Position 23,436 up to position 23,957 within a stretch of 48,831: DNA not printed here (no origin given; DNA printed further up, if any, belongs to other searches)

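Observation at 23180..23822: Unrecognised RHS toxin tip (74 aa, 9 Cys) plus a 4-TM candidate immunity gene in an AT-rich cassette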

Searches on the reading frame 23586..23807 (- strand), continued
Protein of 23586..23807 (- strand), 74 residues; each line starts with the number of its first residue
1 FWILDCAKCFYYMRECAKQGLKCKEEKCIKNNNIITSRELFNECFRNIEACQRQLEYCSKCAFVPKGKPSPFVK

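Call 91: find_encoding_contigs(protein=P0013, flank=4000, max_places=3)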
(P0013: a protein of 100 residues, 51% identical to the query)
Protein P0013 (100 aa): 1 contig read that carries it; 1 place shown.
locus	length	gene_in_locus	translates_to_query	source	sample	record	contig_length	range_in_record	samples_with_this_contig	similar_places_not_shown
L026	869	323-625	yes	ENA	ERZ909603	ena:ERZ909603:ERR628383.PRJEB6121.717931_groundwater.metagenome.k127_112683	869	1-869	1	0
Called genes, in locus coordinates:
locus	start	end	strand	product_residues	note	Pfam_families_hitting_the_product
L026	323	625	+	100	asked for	-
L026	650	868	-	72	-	?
